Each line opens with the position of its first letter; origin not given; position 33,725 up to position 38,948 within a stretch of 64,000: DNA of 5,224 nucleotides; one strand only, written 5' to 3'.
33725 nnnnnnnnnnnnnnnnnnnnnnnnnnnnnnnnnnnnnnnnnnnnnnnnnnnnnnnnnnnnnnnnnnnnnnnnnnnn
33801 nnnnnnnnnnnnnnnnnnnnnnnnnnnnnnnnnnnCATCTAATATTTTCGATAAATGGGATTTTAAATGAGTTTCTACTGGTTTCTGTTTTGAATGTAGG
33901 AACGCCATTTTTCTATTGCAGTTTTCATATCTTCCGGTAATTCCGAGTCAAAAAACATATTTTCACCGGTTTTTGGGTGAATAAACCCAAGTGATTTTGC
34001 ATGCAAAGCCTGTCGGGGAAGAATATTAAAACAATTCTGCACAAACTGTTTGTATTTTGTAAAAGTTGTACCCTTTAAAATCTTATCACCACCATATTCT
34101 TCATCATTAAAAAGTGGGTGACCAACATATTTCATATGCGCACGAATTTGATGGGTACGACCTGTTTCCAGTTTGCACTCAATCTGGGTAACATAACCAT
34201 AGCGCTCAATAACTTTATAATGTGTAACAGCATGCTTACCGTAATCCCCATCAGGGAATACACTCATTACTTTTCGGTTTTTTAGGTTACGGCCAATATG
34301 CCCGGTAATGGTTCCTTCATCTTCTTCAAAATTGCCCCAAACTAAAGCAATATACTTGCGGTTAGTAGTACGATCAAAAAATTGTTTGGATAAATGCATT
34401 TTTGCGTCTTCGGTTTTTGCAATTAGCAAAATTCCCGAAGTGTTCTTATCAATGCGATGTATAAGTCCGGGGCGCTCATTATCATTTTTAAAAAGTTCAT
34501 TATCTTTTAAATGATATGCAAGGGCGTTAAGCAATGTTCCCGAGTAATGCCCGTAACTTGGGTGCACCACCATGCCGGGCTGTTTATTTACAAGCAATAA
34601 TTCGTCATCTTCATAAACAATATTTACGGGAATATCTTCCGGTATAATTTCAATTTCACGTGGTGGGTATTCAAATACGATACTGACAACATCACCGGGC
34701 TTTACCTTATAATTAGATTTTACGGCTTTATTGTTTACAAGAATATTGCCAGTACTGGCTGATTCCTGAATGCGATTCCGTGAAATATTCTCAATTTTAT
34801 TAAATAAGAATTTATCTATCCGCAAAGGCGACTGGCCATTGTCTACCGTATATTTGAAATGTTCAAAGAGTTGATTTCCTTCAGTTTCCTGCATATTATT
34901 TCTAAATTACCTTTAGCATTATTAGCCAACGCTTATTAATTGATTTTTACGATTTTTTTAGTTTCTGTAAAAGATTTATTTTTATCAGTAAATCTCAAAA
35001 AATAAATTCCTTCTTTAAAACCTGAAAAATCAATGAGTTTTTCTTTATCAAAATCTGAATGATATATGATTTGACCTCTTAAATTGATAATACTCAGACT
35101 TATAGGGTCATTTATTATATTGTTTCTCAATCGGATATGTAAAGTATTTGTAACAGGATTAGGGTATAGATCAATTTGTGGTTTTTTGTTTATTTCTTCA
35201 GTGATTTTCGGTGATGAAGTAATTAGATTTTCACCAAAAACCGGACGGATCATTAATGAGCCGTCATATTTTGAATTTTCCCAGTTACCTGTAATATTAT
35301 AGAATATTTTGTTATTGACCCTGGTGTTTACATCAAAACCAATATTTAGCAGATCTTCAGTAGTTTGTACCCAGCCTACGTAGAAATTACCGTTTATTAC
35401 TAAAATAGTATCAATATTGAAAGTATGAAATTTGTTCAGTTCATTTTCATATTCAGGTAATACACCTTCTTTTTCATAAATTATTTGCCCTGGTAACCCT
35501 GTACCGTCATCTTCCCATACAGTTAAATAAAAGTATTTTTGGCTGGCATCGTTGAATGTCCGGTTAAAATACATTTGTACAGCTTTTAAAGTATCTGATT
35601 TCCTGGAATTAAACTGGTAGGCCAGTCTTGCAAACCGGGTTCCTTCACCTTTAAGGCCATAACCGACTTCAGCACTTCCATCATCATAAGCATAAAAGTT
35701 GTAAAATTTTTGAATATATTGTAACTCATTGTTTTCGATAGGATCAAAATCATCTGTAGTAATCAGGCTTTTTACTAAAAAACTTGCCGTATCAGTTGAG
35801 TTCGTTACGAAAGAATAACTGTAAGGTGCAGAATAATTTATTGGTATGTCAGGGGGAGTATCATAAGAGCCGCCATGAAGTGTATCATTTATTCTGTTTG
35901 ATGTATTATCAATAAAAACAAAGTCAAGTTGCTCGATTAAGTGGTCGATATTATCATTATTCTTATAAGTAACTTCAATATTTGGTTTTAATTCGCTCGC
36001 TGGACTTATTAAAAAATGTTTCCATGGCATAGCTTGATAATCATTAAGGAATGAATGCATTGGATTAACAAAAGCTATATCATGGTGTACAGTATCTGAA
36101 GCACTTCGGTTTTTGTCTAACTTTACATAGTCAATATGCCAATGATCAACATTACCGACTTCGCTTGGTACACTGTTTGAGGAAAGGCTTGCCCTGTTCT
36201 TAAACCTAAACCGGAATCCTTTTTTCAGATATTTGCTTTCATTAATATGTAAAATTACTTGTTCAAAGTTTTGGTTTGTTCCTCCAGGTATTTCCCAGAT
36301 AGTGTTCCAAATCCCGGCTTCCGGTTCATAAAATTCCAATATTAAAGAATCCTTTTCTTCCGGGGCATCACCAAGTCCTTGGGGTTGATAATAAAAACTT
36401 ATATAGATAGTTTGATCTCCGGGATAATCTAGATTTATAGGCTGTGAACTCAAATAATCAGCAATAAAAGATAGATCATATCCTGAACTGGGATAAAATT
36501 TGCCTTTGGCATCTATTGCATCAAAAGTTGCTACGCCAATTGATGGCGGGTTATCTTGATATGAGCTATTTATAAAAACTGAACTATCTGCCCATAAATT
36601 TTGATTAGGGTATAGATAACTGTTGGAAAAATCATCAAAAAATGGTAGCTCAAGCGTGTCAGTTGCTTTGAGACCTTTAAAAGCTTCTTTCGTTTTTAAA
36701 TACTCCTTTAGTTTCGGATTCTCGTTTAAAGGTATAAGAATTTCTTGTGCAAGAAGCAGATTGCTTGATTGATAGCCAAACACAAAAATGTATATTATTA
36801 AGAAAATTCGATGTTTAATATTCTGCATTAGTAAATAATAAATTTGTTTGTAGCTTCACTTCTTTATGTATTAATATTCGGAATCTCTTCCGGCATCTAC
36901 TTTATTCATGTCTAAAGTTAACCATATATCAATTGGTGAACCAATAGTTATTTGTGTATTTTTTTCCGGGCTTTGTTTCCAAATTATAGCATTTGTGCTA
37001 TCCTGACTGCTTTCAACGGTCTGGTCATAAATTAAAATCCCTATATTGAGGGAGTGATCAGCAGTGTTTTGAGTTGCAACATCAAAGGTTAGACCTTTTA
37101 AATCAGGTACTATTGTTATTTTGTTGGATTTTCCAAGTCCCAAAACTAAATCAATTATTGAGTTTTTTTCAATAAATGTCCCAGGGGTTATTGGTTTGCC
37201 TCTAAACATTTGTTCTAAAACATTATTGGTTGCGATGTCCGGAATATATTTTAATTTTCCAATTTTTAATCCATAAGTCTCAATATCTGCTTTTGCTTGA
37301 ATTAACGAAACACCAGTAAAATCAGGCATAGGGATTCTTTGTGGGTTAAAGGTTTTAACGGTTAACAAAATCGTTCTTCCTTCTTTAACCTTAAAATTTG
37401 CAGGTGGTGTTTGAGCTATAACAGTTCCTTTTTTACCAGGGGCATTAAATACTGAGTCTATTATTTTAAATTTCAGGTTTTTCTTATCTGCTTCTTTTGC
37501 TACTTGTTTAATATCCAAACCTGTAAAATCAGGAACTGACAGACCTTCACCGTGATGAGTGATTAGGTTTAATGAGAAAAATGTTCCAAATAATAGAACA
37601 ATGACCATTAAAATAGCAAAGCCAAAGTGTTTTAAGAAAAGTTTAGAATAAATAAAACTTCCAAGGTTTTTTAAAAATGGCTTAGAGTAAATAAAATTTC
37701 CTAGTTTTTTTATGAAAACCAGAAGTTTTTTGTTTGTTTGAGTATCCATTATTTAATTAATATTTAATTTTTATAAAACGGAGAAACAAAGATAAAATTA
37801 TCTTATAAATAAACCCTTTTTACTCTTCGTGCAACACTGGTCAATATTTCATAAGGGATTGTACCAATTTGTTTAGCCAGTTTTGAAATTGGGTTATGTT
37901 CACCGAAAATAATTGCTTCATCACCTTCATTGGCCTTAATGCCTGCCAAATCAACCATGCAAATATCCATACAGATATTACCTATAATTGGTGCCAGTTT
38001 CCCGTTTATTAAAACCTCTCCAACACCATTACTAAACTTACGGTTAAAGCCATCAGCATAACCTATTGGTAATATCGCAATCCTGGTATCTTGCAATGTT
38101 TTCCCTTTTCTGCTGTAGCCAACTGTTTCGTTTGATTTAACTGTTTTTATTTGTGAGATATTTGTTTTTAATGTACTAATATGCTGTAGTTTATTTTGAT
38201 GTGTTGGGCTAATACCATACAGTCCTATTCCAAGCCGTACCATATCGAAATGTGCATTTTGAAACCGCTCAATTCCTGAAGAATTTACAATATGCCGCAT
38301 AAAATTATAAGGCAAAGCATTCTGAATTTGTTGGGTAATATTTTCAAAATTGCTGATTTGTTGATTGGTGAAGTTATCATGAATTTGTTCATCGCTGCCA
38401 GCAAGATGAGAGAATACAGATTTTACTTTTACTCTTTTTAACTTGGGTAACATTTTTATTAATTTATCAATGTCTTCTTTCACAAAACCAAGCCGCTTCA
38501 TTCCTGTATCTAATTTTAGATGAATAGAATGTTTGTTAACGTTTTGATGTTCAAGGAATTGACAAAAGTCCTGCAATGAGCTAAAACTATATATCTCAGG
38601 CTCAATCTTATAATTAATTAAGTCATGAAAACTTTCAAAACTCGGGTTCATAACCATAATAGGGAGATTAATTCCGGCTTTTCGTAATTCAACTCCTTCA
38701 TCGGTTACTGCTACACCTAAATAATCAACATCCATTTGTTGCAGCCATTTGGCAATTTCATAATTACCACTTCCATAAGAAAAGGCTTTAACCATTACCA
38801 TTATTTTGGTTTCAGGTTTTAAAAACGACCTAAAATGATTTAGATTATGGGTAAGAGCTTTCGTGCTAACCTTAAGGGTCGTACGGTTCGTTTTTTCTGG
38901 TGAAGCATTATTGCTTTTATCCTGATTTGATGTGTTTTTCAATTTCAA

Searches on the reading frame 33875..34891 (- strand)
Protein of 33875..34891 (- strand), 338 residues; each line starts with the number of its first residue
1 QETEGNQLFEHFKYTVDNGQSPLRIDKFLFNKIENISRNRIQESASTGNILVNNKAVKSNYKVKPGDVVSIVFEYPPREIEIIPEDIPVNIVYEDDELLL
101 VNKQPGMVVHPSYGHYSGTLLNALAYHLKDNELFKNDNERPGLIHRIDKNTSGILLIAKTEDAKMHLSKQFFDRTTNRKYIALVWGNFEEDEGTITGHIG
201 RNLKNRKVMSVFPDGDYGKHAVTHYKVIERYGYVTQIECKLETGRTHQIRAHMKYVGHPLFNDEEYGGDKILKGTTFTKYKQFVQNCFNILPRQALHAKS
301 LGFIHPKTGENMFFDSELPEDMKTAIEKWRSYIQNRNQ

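Call 34: search_protein_families(library=pfam, proteins=[window:33875-34891:-], max_evalue=0.00001)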
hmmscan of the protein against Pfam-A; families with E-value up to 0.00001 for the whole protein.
window:33875-34891:- (338 aa): 2 families
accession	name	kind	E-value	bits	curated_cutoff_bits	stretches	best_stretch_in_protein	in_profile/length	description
PF00849.27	PseudoU_synth_2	-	2.6e-32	112.6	26.8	1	98-254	2-151/152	RNA pseudouridylate synthase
PF01479.30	S4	-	7.4e-09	35.7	22.8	1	24-69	2-48/48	S4 domain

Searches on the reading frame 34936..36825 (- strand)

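Call 34: search_protein_families(library=pfam, proteins=[window:34936-36825:-], max_evalue=0.00001)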
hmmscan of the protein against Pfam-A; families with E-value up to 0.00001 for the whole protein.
window:34936-36825:- (629 aa): 1 family
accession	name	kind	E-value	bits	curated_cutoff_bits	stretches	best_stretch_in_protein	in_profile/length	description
PF18962.6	Por_Secre_tail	-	9.6e-14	51.9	27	1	553-626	1-75/75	Secretion system C-terminal sorting domain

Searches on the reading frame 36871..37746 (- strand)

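Call 34: search_protein_families(library=pfam, proteins=[window:36871-37746:-], max_evalue=0.00001)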
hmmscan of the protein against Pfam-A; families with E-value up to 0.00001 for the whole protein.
window:36871-37746:- (291 aa): 1 family
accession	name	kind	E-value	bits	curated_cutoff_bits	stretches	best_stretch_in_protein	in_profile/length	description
PF03793.24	PASTA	-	5.5e-29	100.4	23.2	2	71-130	3-62/64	PASTA domain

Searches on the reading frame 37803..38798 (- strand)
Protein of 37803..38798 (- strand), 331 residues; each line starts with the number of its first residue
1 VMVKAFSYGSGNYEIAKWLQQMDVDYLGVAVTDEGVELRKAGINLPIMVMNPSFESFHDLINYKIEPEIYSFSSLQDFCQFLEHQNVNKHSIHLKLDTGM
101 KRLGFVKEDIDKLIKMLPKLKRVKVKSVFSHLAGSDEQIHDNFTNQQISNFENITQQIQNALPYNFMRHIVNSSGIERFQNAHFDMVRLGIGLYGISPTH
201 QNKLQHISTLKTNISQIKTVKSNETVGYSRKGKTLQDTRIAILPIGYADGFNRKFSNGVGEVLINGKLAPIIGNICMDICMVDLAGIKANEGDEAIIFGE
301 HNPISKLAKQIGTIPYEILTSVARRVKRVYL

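Call 34: search_protein_families(library=pfam, proteins=[window:37803-38798:-], max_evalue=0.00001)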
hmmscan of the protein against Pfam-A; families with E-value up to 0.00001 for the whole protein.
window:37803-38798:- (331 aa): 2 families
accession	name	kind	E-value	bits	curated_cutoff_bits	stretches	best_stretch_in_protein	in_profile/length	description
PF01168.26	Ala_racemase_N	-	6.7e-49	167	24.1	1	2-198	26-220/220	Alanine racemase, N-terminal domain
PF00842.27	Ala_racemase_C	-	1.2e-43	148.2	25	1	208-330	2-127/127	Alanine racemase, C-terminal domain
